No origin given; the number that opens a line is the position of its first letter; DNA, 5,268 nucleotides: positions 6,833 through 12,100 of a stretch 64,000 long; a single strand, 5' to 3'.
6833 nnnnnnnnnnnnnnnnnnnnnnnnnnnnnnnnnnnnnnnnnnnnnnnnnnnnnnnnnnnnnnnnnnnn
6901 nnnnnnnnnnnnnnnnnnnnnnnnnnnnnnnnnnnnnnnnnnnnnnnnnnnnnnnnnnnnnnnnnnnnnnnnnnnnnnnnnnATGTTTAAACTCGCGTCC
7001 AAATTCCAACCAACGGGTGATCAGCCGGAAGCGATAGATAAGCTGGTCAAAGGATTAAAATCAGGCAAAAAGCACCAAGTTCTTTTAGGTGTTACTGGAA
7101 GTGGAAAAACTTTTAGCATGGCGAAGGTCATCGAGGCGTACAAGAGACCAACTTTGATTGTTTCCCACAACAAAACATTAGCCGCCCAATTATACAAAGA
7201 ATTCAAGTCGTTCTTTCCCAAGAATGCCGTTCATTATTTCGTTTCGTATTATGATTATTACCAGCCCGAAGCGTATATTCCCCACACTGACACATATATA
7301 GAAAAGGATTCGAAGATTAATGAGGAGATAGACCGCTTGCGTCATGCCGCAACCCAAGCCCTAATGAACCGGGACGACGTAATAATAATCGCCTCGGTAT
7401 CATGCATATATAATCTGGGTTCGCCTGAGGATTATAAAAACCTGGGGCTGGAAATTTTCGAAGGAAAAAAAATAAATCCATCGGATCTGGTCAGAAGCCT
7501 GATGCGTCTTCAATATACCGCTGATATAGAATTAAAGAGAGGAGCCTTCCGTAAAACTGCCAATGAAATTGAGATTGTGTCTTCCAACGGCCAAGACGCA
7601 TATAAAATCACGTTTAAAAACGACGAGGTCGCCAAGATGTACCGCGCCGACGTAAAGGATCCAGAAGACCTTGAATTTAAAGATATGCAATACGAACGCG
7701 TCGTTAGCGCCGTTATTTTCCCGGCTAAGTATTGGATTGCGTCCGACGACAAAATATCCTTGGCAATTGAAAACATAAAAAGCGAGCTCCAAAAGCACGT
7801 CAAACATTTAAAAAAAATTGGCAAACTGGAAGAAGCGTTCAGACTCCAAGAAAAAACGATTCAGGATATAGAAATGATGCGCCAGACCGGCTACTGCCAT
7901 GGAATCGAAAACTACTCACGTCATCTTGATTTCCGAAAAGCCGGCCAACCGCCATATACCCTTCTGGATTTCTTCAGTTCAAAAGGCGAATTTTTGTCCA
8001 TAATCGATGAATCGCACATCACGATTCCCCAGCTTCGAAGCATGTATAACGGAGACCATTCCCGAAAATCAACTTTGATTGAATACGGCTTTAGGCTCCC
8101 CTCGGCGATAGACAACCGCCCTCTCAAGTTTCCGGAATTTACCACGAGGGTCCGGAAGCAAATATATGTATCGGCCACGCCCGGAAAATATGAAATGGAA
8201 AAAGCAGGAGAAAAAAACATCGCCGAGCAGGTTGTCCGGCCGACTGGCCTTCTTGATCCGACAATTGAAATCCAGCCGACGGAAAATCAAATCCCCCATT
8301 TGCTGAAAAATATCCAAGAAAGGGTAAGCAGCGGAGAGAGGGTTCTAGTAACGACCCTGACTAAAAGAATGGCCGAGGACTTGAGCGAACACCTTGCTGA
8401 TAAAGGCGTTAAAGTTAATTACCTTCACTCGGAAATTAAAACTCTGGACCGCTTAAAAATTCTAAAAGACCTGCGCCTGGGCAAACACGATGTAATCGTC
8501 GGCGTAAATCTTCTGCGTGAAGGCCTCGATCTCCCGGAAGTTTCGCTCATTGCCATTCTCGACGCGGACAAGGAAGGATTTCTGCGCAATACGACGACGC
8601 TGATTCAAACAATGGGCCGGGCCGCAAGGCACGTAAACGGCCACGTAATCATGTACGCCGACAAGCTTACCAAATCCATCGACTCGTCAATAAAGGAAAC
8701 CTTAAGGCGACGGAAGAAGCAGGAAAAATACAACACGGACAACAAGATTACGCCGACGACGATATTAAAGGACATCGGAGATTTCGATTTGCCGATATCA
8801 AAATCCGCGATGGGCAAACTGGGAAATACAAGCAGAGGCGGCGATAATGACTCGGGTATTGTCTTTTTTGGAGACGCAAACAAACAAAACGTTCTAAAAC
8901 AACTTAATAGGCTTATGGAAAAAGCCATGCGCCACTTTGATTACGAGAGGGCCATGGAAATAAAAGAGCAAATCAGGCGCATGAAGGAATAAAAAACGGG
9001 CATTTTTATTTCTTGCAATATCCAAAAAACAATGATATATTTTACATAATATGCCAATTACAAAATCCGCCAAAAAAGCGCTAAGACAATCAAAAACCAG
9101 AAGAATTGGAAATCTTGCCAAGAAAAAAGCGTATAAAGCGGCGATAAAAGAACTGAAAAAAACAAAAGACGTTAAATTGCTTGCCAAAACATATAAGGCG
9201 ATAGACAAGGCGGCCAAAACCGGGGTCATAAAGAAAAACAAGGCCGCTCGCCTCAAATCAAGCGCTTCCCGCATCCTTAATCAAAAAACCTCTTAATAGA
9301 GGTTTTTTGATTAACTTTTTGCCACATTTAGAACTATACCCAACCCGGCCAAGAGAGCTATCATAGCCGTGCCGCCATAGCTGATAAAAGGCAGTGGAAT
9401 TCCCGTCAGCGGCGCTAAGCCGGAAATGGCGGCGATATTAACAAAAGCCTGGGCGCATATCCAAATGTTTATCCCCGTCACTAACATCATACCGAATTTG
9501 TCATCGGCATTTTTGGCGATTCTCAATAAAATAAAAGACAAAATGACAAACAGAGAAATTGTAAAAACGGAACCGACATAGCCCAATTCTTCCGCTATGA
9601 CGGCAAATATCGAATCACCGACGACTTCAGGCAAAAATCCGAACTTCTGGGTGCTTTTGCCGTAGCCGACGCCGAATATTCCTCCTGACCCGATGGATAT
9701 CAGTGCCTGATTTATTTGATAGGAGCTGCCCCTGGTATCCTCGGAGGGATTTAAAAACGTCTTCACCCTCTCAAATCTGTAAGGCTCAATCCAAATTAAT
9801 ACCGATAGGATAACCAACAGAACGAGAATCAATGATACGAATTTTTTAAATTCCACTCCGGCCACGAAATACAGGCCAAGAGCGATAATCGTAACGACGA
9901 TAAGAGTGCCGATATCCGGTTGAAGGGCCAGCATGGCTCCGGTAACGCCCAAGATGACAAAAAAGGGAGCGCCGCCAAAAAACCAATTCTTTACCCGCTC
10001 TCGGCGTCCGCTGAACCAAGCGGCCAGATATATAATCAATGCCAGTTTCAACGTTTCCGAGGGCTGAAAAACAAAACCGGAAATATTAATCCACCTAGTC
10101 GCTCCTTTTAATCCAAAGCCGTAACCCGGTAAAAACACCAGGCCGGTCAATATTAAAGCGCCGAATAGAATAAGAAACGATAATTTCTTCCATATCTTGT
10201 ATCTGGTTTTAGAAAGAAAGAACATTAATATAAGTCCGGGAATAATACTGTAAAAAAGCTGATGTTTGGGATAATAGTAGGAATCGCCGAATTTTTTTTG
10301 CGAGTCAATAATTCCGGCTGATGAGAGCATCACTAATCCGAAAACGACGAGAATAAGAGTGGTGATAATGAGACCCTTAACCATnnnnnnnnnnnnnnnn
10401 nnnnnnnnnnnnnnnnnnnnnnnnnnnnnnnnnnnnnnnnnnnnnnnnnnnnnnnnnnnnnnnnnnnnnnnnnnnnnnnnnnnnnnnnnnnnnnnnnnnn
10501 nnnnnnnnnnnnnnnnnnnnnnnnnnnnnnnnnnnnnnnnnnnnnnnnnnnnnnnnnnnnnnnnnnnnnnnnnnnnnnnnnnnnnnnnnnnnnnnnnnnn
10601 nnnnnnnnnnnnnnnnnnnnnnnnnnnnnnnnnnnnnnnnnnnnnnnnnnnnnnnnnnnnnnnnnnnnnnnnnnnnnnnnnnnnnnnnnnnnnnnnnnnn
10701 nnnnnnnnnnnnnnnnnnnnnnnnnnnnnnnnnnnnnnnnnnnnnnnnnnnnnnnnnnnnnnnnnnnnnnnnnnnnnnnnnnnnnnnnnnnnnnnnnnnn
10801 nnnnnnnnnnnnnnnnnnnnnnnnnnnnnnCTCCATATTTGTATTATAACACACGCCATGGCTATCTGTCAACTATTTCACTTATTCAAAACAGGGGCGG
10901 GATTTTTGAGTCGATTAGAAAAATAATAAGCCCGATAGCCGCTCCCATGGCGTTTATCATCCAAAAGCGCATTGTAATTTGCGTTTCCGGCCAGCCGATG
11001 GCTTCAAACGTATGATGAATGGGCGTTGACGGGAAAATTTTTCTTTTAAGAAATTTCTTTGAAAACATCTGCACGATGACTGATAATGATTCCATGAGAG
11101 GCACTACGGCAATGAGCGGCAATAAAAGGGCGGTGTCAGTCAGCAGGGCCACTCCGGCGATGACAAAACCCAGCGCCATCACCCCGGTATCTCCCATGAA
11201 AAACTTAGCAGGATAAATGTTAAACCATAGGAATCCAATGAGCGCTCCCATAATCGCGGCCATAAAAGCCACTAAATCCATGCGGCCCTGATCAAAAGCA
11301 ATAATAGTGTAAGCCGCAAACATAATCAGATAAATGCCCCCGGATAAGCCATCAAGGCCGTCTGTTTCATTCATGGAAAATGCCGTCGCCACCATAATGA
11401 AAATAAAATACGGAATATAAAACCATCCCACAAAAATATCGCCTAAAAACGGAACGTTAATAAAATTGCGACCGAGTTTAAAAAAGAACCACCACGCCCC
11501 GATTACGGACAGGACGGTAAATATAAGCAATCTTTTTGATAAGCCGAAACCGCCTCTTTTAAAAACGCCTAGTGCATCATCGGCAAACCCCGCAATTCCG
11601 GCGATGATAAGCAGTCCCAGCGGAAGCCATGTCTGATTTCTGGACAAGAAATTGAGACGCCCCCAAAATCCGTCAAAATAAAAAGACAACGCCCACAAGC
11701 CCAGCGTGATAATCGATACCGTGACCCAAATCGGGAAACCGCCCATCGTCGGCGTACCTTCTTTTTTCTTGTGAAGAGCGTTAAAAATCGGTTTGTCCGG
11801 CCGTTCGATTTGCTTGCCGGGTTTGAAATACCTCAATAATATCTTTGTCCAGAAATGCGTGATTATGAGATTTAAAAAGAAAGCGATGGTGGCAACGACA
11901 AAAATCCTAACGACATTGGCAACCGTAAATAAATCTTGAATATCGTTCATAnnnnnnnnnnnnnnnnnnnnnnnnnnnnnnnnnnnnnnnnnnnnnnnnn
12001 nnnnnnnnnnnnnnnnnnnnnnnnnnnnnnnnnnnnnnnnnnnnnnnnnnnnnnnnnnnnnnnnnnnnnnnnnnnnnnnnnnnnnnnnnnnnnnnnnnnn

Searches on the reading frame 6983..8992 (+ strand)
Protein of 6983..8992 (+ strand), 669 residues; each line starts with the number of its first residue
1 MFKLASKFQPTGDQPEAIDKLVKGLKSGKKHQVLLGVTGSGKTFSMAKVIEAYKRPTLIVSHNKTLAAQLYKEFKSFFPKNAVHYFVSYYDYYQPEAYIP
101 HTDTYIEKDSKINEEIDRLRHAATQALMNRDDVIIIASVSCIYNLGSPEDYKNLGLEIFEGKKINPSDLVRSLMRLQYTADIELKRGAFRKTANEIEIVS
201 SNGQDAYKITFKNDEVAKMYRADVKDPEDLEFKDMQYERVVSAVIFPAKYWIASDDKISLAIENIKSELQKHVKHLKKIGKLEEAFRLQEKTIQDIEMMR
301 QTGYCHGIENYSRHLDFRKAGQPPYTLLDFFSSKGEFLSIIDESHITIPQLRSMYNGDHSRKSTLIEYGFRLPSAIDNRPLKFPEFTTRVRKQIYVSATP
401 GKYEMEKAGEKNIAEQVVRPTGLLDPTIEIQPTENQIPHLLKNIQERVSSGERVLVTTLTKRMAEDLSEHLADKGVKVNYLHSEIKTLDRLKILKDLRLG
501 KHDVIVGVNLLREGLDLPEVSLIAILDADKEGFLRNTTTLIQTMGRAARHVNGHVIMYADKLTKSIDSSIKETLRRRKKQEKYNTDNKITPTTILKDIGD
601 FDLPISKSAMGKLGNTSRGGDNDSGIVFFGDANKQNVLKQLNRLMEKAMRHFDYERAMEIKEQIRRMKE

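Call 18: search_protein_families(library=pfam, proteins=[window:6983-8992:+], max_evalue=0.00001)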
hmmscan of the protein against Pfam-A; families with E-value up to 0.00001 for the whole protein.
window:6983-8992:+ (669 aa): 7 families
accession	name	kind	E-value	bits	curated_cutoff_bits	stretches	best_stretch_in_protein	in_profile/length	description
PF00271.37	Helicase_C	-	3.2e-20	72.9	23.5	1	441-550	7-109/110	Helicase conserved C-terminal domain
PF12344.14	UvrB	-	4.9e-17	61.9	27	1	557-598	1-42/43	Ultra-violet resistance protein B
PF04851.21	ResIII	-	3.3e-14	53.6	22.5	1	8-136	2-131/164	Type III restriction enzyme, res subunit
PF17757.6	UvrB_inter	-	3.9e-10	40.1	22.9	1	156-231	1-78/91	UvrB interaction domain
PF02151.25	UVR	-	7.4e-07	29.2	21.5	1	636-669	2-35/36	UvrB/uvrC motif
PF00270.35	DEAD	-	2e-06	28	26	0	13-84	3-77/167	DEAD/DEAH box helicase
PF13604.12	AAA_30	-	4.8e-06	26.9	27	0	13-74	5-66/191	AAA domain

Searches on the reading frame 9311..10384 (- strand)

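Call 18: search_protein_families(library=pfam, proteins=[window:9311-10384:-], max_evalue=0.00001)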
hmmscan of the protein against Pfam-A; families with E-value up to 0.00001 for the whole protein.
window:9311-10384:- (357 aa): 1 family
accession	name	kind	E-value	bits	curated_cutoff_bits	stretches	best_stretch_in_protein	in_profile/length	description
PF01098.24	FTSW_RODA_SPOVE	-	4.2e-97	325.8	26.4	1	6-356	5-352/356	Cell cycle protein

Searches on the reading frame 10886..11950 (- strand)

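Call 18: search_protein_families(library=pfam, proteins=[window:10886-11950:-], max_evalue=0.00001)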
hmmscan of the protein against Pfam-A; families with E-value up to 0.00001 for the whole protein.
window:10886-11950:- (354 aa): 1 family
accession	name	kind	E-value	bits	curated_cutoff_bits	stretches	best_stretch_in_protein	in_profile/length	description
PF00953.26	Glycos_transf_4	-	1.1e-26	94.2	27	1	111-270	5-158/160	Glycosyl transferase family 4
